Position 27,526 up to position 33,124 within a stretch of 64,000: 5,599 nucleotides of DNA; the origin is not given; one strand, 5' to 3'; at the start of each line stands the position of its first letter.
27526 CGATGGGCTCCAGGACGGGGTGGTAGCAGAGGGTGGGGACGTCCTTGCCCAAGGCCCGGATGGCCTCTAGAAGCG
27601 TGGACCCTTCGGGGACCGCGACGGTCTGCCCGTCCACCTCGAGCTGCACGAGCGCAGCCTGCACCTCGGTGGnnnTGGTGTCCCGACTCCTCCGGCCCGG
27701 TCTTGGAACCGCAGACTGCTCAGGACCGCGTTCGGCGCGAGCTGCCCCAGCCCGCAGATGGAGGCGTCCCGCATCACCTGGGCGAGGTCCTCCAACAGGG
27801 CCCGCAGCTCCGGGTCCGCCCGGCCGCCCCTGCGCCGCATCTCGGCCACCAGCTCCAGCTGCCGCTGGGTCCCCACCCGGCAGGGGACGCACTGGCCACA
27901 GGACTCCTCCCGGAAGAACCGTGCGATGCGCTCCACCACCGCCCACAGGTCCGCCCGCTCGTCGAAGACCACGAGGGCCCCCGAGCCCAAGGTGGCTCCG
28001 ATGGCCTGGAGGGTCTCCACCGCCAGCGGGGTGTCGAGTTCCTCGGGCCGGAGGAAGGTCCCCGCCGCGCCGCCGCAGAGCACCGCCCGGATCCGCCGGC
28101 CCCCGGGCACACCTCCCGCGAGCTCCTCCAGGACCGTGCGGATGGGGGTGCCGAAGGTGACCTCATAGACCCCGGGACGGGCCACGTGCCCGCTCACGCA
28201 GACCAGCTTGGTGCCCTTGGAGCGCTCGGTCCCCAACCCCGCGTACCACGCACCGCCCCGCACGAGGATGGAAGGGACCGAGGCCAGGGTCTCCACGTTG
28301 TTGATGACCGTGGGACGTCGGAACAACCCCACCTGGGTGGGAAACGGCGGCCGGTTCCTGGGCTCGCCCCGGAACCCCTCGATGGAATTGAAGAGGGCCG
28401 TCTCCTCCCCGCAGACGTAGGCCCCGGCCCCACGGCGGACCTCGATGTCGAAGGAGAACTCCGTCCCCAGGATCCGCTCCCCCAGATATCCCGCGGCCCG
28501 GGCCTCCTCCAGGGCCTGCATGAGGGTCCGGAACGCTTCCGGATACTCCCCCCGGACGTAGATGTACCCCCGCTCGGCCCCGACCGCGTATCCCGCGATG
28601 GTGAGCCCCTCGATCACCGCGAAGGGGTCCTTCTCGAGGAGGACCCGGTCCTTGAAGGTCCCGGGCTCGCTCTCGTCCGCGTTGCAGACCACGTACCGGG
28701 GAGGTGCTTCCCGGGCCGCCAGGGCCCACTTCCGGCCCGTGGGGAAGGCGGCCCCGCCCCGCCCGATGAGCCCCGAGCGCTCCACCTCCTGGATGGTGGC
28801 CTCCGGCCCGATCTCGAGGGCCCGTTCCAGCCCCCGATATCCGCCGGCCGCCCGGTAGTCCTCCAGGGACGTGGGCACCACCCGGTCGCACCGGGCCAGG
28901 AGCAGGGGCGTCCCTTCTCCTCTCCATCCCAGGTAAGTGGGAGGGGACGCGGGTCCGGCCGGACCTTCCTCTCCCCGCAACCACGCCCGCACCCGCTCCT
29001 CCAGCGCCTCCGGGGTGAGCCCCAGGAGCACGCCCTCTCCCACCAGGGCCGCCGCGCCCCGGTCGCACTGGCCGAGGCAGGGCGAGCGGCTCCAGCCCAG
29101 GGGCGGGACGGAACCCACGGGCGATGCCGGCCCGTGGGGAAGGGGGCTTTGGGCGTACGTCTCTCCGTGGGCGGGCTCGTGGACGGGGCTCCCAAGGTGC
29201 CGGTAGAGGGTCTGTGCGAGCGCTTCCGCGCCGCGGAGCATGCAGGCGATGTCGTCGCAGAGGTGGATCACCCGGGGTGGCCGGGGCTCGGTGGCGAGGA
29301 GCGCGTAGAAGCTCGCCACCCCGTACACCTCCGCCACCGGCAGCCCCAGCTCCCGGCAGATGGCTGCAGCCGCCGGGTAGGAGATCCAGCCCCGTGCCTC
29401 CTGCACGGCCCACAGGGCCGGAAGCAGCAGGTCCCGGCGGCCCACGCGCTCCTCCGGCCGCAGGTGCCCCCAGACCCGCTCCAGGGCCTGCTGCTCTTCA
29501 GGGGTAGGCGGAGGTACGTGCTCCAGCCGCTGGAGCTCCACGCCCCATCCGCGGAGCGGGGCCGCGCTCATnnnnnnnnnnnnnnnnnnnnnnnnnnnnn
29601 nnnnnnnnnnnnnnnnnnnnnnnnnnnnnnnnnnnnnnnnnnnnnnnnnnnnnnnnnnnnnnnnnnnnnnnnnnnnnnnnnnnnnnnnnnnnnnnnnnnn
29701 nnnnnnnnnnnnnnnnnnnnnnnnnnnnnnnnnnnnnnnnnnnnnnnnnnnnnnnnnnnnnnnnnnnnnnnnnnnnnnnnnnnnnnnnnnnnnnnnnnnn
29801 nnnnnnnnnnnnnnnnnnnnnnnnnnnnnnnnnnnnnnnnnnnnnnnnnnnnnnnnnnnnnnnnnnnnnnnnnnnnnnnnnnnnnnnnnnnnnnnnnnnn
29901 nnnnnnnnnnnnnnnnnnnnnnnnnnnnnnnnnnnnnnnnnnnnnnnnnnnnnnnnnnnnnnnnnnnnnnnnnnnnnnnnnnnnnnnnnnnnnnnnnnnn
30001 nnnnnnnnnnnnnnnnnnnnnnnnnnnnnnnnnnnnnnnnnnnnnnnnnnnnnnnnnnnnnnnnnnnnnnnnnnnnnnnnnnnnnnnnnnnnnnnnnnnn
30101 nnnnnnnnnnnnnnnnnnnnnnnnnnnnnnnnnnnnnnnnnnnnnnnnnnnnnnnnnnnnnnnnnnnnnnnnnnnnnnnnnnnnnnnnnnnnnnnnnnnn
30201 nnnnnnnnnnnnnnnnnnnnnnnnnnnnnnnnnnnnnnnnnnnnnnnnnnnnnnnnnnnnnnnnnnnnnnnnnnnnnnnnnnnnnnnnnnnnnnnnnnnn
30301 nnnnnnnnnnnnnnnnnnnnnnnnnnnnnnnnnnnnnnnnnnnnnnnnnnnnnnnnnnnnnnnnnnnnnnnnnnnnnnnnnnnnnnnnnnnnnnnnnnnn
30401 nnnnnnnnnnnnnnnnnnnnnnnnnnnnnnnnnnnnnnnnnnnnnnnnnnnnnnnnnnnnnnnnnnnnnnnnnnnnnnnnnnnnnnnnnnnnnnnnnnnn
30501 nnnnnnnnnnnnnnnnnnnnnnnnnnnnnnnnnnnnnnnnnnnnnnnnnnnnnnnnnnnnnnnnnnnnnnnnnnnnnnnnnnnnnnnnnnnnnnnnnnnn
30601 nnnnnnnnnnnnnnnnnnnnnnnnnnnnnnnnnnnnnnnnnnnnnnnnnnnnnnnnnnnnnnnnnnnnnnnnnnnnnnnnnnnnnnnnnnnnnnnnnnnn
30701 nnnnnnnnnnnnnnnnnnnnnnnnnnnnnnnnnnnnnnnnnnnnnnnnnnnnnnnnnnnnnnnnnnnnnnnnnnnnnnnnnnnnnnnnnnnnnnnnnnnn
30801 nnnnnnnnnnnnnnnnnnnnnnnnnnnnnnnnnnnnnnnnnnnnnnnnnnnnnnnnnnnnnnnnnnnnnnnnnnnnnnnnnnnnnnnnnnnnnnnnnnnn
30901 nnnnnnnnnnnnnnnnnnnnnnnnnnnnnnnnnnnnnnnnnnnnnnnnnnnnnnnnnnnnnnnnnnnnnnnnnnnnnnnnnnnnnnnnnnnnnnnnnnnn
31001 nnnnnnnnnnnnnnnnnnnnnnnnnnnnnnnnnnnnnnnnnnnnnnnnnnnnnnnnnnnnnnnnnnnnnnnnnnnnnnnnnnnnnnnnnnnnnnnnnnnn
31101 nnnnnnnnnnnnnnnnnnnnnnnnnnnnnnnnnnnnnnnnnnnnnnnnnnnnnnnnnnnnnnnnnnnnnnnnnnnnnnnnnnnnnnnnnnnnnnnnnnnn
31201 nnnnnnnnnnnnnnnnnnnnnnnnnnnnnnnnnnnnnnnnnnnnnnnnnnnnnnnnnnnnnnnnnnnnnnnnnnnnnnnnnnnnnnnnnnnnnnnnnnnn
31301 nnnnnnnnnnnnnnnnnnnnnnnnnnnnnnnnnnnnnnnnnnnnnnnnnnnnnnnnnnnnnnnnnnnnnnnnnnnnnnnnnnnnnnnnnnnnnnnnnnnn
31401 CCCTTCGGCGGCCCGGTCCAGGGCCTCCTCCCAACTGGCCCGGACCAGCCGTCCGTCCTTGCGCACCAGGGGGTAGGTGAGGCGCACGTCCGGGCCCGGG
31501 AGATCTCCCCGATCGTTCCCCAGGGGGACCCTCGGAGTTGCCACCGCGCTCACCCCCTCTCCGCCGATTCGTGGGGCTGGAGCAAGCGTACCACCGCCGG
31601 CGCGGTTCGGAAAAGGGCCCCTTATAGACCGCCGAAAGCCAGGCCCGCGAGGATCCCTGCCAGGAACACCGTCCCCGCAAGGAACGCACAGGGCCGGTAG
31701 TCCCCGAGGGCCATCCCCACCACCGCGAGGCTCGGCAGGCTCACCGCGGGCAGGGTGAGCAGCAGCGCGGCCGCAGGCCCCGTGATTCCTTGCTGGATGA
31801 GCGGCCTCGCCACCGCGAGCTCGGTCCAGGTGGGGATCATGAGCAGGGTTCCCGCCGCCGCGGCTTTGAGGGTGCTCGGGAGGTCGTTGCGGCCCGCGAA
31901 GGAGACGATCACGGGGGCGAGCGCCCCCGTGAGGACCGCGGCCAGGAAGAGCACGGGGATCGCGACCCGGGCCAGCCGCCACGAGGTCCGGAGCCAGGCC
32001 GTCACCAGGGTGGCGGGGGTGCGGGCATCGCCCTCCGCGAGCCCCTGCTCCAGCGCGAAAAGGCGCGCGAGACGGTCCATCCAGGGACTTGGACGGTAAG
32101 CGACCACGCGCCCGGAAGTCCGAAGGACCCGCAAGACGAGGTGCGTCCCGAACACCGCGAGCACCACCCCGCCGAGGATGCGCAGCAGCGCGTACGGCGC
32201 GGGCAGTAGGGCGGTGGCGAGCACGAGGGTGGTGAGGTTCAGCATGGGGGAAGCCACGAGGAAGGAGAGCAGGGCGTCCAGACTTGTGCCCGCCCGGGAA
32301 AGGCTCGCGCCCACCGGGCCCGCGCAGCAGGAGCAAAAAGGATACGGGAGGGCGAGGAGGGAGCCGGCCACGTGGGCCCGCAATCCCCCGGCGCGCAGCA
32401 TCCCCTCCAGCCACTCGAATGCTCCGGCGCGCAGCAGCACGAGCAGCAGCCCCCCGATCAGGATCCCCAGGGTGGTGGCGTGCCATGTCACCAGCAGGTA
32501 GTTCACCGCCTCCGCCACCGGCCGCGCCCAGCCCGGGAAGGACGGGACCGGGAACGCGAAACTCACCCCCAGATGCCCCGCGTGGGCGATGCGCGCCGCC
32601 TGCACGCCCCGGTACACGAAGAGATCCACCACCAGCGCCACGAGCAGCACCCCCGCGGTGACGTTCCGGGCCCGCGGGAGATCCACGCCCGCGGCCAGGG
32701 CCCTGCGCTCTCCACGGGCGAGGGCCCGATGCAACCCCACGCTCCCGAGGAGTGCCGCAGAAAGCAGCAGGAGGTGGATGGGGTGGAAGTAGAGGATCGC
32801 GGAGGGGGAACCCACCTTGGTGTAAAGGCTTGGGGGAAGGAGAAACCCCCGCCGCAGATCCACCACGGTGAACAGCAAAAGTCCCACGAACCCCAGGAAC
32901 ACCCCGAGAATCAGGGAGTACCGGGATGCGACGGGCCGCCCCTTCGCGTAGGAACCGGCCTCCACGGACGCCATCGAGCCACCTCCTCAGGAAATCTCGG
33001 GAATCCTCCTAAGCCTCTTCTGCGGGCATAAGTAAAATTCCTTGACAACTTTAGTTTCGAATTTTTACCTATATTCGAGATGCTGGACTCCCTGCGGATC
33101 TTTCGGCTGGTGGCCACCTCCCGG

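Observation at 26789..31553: Split, order-permuted NAD-linked selenocysteine formate dehydrogenase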

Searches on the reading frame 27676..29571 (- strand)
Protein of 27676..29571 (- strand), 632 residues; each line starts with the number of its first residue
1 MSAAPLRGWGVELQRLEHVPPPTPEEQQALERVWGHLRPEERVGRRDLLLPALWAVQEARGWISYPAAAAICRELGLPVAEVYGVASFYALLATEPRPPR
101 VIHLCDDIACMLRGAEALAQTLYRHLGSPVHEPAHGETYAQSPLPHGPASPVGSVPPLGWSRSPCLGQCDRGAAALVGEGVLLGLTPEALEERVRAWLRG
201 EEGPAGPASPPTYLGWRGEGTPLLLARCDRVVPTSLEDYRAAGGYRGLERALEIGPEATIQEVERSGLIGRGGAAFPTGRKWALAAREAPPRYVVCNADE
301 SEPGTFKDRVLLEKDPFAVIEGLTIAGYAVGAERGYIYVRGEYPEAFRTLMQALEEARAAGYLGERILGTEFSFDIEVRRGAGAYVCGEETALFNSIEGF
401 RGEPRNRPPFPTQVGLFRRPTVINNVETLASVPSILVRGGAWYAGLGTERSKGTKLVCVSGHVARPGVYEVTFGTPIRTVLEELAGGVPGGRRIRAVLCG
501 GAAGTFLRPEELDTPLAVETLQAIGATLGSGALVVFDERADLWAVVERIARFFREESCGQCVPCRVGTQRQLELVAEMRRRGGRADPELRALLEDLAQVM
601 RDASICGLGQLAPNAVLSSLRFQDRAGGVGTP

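Call 7: search_protein_families(library=pfam, proteins=[window:27676-29571:-], max_evalue=0.001)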
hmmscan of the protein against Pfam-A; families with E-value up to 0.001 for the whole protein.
window:27676-29571:- (632 aa): 5 families
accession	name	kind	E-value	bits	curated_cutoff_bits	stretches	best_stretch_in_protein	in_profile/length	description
PF01512.22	Complex1_51K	-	2.3e-50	170.8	31.2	1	263-433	1-149/150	Nuo51 FMN-binding domain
PF01257.25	2Fe-2S_thioredx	-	1.4e-23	83.8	24.8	1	44-132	10-98/145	Thioredoxin-like [2Fe-2S] ferredoxin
PF10589.14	NADH_4Fe-4S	-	3.2e-22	78.6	23.5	1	545-621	2-76/85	NADH-ubiquinone oxidoreductase-F iron-sulfur binding region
PF10531.15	SLBB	-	4.9e-08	33.1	27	1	457-493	2-38/55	SLBB domain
PF22461.2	SLBB_2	-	9.3e-07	29.3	27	1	455-503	1-50/79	SLBB domain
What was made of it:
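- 27673..29571 (-): Fused NuoE-like and NuoF-like diaphorase subunit (632 aa). It carries a [2Fe-2S] (C105/C110/C165/C169), FMN and NAD(H) motifs, and a [4Fe-4S] (C558/C561/C564/C606). Pfam (call 7).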

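Call 21: search_solved_structures(query=window:27676-29571:-, show_alignments=0, max_evalue=1e-20)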
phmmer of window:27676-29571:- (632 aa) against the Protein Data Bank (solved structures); distinct sequences matched with E-value up to 1e-20: 61 (the best 60 are shown).
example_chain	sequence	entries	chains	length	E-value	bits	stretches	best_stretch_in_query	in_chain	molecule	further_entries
7t2r_B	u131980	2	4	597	5.8e-125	421.4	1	221-622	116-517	NiFe hydrogenase subunit B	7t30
7q4v_B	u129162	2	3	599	5.3e-124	418.2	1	201-622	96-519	Iron hydrogenase HydB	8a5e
9bov_B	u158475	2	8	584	1.4e-122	413.5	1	223-622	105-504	NADH dehydrogenase (Quinone)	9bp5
7q4w_B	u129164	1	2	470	1e-120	407.3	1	236-622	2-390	Iron hydrogenase HydB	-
8a6t_B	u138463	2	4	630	1.1e-119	403.9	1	164-624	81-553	Electron bifurcating hydrogenase subunit HydB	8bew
9n5u_B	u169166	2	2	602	9.4e-119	400.8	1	223-622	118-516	NfnB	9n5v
8oh5_B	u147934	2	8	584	7.9e-116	391.2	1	223-622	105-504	NAD-reducing hydrogenase subunit HoxF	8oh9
7p5h_B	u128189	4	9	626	1.8e-114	386.6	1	234-622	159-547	Fe-hydrogenase, subunit beta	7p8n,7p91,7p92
2fug_1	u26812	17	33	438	2.4e-113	383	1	234-624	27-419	NADH-quinone oxidoreductase chain 1 | NADH-QUINONE OXIDOREDUCTASE SUBUNIT 1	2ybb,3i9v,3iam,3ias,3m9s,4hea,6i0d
6vw7_B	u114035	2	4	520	7.1e-112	378.1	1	223-621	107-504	NAD-dependent formate dehydrogenase beta subunit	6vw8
6q9c_B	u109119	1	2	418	9.8e-112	377.7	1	223-620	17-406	NADH-quinone oxidoreductase subunit F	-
7q5y_C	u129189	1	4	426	1e-111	377.6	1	222-620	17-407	NADH-quinone oxidoreductase subunit F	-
6hl2_B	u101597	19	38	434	1.1e-111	377.5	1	222-620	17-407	NADH-quinone oxidoreductase subunit F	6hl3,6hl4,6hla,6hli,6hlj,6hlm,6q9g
9fii_B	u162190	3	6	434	3.7e-111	375.7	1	222-620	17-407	NADH-quinone oxidoreductase subunit F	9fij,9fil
6q9k_B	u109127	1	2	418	4.7e-111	375.4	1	223-620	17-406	NADH-quinone oxidoreductase subunit F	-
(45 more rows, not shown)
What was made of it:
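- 27673..29571 (-): PDB hits include FDH beta subunits 6vw7_B and 6tg9_B and the fused 7e5z_B (call 21).
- Closest known: FdsGBA. Same: The NuoF part matches FdsB (call 21).
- Closest known: Fdh1AB tungsten FDH of Methylobacterium extorquens. Same: The beta subunit is likewise a NuoE-NuoF fusion (572 aa; match 9e-100) (call 21).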

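Call 34: search_protein_families(library=ncbifam, proteins=[window:27676-29571:-], max_evalue=0.00001)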
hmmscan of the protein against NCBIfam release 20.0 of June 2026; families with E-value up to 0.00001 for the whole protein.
window:27676-29571:- (632 aa): 15 families
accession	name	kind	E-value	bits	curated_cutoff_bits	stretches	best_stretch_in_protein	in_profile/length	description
TIGR01959.1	nuoF_fam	equivalog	8.1e-141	469.1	558.65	1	228-621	6-400/410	NADH-quinone oxidoreductase subunit NuoF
NF010120.0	PRK13596.1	equivalog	2.5e-115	385.5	389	1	234-614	18-400/433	NADH-quinone oxidoreductase subunit NuoF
NF008436.0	PRK11278.1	equivalog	3.3e-109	365.7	749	1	222-599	13-393/448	NADH-quinone oxidoreductase subunit NuoF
NF005722.0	PRK07539.1-2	equivalog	1.5e-21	77.1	141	1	43-127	21-105/157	NADH-quinone oxidoreductase subunit NuoE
TIGR01958.1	nuoE_fam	subfamily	1.9e-19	70.3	142.4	1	44-138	13-107/148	NADH-quinone oxidoreductase subunit NuoE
NF004638.0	PRK05988.1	equivalog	1.2e-15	57.6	198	1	48-138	27-117/159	formate dehydrogenase subunit gamma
NF003454.1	PRK05035.1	equivalog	2.1e-14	52.9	345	1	255-504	122-335/556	electron transport complex subunit RsxC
NF005724.0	PRK07539.1-4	equivalog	9.6e-14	51.8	280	1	47-134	40-129/240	NADH-quinone oxidoreductase subunit NuoE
NF005747.0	PRK07571.1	equivalog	3.1e-13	49.8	224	1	45-198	35-169/173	bidirectional hydrogenase complex protein HoxE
TIGR01945.1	rnfC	subfamily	6.1e-13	48.1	245.95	1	253-501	118-329/435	RnfABCDGE type electron transport complex subunit C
NF009040.0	PRK12373.1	equivalog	4.8e-12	46.3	514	1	48-122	38-113/400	NADH-quinone oxidoreductase subunit E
NF005725.0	PRK07539.1-5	equivalog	6e-12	45.6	220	1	45-132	37-125/174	NADH-quinone oxidoreductase subunit NuoE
TIGR04481.1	PR_assoc_PrdC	equivalog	1.1e-11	44.2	490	1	257-432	74-222/425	proline reductase-associated electron transfer protein PrdC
NF005721.0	PRK07539.1-1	equivalog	3.3e-10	39.7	308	1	45-128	44-127/292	NADH-quinone oxidoreductase subunit NuoE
NF005723.0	PRK07539.1-3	equivalog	1.1e-09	38.3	226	1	48-135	25-112/158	NADH-quinone oxidoreductase subunit NuoE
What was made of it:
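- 27673..29571 (-): NCBIfam nuoF_fam 469 bits and NuoE/FdsG-type hits (call 34).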

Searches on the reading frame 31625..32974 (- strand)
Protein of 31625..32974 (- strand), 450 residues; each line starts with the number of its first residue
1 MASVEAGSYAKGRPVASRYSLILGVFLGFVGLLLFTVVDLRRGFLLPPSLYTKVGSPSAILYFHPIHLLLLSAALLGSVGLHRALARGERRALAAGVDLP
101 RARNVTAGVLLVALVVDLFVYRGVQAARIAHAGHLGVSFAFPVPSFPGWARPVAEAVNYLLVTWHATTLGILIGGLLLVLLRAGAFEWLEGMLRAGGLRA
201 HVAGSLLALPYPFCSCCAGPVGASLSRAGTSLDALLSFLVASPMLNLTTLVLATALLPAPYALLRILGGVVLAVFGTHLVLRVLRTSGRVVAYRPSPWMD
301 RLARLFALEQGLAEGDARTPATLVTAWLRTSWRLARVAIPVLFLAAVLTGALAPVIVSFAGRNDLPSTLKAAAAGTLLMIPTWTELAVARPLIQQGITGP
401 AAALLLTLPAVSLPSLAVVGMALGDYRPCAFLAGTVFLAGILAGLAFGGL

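Call 7: search_protein_families(library=pfam, proteins=[window:31625-32974:-], max_evalue=0.001)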
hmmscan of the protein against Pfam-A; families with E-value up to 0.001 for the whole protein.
window:31625-32974:- (450 aa): 1 family
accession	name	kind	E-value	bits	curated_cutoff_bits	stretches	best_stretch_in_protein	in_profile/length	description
PF03773.19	ArsP_1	-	1.2e-21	77.5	32.3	1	160-448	13-293/294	Predicted permease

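Call 34: search_protein_families(library=ncbifam, proteins=[window:31625-32974:-], max_evalue=0.00001)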
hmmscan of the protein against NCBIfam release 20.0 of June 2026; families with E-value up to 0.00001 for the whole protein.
window:31625-32974:- (450 aa): 2 families
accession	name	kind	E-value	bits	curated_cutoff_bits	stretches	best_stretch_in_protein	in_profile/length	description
NF033936.1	CuZnOut_SO0444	equivalog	5.3e-13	48.8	300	1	169-280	14-122/351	SO_0444 family Cu/Zn efflux transporter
NF040736.1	efflux_SaoE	equivalog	1e-07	31.6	325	1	168-424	23-272/352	efflux transporter SaoE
